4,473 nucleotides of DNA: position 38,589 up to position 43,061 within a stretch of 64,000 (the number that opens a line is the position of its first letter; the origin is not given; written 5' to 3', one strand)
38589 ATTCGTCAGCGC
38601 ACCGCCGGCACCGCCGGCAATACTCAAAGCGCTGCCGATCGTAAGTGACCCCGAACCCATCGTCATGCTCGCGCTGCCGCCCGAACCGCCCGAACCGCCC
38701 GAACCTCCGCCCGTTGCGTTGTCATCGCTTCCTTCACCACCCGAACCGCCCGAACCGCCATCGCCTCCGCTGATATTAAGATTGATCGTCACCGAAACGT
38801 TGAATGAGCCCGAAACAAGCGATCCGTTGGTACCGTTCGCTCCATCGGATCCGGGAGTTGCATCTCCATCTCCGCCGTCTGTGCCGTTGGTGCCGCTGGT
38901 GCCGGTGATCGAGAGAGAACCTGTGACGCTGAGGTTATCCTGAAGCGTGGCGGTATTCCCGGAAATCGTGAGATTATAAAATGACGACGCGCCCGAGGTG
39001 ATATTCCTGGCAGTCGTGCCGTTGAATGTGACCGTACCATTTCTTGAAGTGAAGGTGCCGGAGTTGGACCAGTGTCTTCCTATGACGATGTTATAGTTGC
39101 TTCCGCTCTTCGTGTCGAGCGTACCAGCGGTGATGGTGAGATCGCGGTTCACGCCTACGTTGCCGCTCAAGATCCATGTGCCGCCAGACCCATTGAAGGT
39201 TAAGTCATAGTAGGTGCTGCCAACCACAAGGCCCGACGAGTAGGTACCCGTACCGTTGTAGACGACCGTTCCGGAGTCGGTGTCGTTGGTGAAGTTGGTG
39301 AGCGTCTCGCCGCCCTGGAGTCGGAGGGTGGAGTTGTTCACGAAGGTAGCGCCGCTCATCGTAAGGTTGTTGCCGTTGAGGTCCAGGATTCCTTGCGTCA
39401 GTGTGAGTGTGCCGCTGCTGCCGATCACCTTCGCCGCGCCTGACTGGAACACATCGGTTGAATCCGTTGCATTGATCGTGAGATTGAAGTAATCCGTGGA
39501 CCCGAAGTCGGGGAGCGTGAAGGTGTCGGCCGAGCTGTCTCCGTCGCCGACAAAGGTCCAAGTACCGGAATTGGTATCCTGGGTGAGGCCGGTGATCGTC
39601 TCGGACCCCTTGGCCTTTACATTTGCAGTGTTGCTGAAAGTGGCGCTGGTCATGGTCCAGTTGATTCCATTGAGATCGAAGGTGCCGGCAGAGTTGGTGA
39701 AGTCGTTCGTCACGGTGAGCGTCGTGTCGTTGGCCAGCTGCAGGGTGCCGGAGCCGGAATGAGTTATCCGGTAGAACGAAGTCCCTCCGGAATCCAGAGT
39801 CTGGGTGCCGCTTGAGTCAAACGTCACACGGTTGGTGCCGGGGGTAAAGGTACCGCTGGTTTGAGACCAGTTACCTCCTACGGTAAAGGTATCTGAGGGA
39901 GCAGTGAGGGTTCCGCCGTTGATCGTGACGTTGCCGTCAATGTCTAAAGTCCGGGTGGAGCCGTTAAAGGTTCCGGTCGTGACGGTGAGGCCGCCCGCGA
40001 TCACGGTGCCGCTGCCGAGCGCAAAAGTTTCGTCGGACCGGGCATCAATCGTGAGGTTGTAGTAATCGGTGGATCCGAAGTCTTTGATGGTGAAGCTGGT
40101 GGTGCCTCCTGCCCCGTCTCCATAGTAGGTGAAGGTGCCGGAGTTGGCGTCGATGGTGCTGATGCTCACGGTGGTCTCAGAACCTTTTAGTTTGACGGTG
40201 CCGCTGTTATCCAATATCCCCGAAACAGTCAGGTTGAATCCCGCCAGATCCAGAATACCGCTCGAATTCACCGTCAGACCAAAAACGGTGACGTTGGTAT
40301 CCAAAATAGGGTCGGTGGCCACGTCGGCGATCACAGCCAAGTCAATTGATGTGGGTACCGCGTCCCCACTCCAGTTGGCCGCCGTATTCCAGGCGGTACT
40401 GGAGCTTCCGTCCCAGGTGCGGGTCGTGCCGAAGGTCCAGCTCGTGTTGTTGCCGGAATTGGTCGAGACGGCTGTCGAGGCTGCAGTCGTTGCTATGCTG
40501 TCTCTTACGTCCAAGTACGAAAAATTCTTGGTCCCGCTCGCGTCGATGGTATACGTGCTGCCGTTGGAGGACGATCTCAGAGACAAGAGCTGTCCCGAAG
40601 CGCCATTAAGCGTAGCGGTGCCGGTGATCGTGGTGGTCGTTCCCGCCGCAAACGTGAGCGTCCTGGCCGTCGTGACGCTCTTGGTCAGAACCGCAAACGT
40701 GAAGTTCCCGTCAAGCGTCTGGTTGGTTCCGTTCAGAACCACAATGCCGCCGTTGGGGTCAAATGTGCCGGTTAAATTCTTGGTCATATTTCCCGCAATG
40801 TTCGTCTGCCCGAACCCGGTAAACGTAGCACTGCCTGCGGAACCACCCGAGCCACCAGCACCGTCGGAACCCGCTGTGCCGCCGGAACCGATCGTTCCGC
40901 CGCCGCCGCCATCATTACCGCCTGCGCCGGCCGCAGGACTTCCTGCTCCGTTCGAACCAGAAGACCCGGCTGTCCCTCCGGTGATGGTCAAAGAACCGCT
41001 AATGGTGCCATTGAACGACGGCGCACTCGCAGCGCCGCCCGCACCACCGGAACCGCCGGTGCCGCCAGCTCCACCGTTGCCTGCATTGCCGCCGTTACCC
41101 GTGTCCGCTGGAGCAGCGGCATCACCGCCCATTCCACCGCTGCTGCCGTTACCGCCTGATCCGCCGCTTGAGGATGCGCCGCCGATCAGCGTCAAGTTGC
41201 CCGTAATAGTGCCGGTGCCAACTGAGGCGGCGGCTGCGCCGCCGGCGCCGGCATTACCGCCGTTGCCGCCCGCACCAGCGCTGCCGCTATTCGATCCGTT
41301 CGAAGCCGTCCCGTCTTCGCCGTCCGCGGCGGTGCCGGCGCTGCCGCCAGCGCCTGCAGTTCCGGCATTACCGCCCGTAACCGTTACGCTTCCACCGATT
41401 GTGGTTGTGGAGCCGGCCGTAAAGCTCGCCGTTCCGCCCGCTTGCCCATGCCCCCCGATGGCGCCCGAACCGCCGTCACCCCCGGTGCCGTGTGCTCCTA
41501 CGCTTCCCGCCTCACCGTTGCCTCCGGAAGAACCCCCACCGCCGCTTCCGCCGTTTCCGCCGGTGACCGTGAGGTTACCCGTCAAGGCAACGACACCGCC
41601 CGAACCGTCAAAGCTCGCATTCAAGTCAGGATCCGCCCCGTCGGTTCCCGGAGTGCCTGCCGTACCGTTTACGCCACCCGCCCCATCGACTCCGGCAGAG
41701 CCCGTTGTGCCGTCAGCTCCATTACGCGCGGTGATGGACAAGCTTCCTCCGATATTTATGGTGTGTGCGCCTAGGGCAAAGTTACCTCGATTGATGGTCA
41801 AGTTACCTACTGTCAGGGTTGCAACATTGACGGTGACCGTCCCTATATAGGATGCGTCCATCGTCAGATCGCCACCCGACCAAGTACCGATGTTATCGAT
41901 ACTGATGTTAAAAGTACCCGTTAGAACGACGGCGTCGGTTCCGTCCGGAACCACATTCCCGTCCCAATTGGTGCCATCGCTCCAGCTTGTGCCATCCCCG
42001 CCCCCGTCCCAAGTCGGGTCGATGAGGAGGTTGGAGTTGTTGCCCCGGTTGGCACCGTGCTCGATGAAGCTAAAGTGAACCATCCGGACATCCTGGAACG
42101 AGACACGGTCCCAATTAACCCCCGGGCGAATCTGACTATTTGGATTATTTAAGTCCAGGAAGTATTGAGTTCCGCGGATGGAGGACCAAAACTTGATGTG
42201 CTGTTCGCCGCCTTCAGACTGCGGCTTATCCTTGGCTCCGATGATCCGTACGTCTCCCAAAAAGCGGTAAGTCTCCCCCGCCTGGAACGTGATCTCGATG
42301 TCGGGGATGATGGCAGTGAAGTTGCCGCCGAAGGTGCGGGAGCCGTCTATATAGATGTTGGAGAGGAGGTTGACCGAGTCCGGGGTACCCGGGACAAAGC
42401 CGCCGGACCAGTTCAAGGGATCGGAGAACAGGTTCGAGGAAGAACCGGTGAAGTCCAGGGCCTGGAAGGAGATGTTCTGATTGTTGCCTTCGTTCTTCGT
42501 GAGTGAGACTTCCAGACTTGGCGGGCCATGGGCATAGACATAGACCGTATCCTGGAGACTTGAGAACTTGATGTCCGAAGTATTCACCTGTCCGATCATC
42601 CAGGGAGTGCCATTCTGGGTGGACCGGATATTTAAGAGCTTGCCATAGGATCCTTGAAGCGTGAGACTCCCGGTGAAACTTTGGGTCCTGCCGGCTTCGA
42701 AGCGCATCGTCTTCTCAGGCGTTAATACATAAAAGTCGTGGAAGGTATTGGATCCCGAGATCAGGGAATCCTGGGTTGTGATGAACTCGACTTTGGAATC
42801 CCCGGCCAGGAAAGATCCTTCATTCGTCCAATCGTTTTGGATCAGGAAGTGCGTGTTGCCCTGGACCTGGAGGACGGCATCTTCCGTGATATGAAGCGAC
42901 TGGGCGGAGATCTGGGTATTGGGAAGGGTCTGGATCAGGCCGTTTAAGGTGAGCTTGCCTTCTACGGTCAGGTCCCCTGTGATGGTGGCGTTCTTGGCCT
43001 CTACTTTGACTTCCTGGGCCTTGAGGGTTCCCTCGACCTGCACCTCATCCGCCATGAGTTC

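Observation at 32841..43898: Orphan TpsA-type giant exoprotein with PGRS-like Gly blocks and no TpsB partner or toxin/immunity tail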

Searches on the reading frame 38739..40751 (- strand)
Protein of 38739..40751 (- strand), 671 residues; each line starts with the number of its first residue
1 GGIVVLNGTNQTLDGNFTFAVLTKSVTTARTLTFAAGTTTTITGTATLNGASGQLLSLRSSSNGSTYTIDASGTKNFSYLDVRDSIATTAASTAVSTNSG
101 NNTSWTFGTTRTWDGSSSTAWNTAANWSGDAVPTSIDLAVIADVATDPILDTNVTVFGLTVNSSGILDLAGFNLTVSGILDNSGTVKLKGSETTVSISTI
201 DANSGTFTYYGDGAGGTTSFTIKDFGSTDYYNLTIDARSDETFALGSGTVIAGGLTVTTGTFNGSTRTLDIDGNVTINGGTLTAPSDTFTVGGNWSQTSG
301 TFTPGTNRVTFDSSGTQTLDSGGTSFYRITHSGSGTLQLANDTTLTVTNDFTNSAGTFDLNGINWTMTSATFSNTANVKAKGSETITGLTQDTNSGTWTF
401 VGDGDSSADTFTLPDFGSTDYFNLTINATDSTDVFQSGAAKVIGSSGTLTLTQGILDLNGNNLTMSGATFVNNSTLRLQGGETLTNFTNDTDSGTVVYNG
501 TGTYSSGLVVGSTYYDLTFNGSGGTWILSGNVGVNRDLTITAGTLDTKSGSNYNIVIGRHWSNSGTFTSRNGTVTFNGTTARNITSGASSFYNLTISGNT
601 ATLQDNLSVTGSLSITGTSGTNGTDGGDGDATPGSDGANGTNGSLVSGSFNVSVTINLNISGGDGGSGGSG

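Call 24: search_protein_families(library=pfam, proteins=[window:38739-40751:-], max_evalue=1)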
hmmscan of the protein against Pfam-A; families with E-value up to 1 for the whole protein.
window:38739-40751:- (671 aa): 1 family
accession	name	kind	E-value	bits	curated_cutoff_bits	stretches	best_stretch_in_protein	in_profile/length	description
PF22768.1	SPP1_Dit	-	0.9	10.2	25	1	569-606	48-86/97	Siphovirus-type tail component, C-terminal domain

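Call 25: search_protein_families(library=ncbifam, proteins=[window:38739-40751:-], max_evalue=0.1)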
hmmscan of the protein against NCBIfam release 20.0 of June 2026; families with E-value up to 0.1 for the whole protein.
window:38739-40751:- (671 aa): 0 families

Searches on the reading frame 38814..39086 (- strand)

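Call 29: search_protein_families(library=pfam, proteins=[window:38814-39086:-], max_evalue=1)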
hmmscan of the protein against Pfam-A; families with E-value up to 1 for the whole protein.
seq(91 aa): 3 families
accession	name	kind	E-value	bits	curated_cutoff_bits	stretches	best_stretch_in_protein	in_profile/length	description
PF01391.23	Collagen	-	0.02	15.1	27.2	1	62-88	16-49/60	Collagen triple helix repeat (20 copies)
PF22768.1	SPP1_Dit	-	0.028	15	25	1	14-51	48-86/97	Siphovirus-type tail component, C-terminal domain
PF12985.13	DUF3869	-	0.33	11.6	24.5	0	39-72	6-39/85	Domain of unknown function (DUF3869)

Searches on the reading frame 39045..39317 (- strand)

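Call 29: search_protein_families(library=pfam, proteins=[window:39045-39317:-], max_evalue=1)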
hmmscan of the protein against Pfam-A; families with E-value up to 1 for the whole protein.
seq(91 aa): 3 families
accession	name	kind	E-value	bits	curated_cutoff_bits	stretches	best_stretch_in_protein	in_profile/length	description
PF24269.1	DUF7467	-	0.068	14.4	27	1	14-79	21-80/116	Domain of unknown function (DUF7467)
PF23920.1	DUF7259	-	0.14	12.4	27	1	9-39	30-60/77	Domain of unknown function (DUF7259)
PF18657.6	YDG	-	0.29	11.9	25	0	15-77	12-80/85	YDG domain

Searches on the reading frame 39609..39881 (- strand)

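Call 29: search_protein_families(library=pfam, proteins=[window:39609-39881:-], max_evalue=1)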
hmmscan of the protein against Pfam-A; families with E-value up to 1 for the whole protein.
seq(91 aa): 2 families
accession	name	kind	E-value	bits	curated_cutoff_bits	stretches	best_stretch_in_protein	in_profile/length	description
PF19076.6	CshA_repeat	-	0.0068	17.5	27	1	5-67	18-82/103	Surface adhesin CshA repetitive domain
PF24593.1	DUF7617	-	0.077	13.5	27.4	1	23-71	31-80/128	Domain of unknown function (DUF7617)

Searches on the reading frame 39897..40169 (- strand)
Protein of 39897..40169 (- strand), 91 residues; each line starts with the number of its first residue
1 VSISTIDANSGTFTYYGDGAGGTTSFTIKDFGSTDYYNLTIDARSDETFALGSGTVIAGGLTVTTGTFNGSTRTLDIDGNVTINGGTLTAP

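Call 29: search_protein_families(library=pfam, proteins=[window:39897-40169:-], max_evalue=1)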
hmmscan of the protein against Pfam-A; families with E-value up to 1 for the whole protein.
seq(91 aa): 2 families
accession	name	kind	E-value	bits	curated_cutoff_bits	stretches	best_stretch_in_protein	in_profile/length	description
PF18889.6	Beta_helix_3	-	0.26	12.1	27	1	81-90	1-10/20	Beta helix repeat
PF05594.20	Fil_haemagg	-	0.54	11.4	21.5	1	38-89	5-49/72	Haemagglutinin repeat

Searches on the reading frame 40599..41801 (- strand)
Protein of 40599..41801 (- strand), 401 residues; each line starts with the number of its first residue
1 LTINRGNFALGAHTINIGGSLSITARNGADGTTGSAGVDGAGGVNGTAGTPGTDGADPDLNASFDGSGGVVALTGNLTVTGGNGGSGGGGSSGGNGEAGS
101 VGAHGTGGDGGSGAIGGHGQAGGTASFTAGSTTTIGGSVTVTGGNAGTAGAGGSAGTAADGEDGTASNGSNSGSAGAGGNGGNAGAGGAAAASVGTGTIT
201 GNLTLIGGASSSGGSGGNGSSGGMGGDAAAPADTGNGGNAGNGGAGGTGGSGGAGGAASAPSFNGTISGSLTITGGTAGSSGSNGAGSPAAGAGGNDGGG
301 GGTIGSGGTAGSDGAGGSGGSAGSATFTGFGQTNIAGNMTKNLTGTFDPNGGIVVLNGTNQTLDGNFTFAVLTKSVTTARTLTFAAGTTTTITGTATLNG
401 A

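Call 24: search_protein_families(library=pfam, proteins=[window:40599-41801:-], max_evalue=1)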
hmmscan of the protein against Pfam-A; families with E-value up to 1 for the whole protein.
window:40599-41801:- (401 aa): 1 family
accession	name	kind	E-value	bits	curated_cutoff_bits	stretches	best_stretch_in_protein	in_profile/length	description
PF01391.23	Collagen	-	0.0056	16.8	27.2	1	28-55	28-55/60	Collagen triple helix repeat (20 copies)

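Call 25: search_protein_families(library=ncbifam, proteins=[window:40599-41801:-], max_evalue=0.1)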
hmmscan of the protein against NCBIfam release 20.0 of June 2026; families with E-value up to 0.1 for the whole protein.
window:40599-41801:- (401 aa): 0 families

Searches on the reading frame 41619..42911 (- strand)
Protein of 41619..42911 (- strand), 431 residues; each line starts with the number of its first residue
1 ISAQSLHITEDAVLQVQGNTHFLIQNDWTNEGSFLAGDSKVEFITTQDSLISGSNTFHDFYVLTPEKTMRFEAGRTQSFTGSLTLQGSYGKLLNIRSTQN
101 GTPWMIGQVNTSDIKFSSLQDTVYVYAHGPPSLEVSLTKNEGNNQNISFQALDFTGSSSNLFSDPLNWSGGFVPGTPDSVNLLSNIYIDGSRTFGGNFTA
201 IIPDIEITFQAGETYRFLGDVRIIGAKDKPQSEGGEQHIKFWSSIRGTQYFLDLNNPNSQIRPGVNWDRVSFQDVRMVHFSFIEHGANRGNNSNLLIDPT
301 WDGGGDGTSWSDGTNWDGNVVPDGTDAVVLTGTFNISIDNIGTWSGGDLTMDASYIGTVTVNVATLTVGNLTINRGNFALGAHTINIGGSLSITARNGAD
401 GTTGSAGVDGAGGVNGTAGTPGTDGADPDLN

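Call 24: search_protein_families(library=pfam, proteins=[window:41619-42911:-], max_evalue=1)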
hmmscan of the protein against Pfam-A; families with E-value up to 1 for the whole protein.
window:41619-42911:- (431 aa): 2 families
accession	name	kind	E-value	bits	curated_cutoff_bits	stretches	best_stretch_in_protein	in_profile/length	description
PF01391.23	Collagen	-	0.0027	17.9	27.2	1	398-425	28-55/60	Collagen triple helix repeat (20 copies)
PF14828.11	Amnionless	-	0.33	10.1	30.4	1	307-342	7-42/442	Amnionless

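Call 25: search_protein_families(library=ncbifam, proteins=[window:41619-42911:-], max_evalue=0.1)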
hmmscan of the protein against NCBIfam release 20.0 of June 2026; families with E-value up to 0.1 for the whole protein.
window:41619-42911:- (431 aa): 1 family
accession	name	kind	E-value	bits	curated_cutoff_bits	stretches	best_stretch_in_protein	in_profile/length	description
NF038329.2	gly_rich_SclB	equivalog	0.021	13.8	325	1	396-426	290-320/442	LPXTG-anchored collagen-like adhesin Scl2/SclB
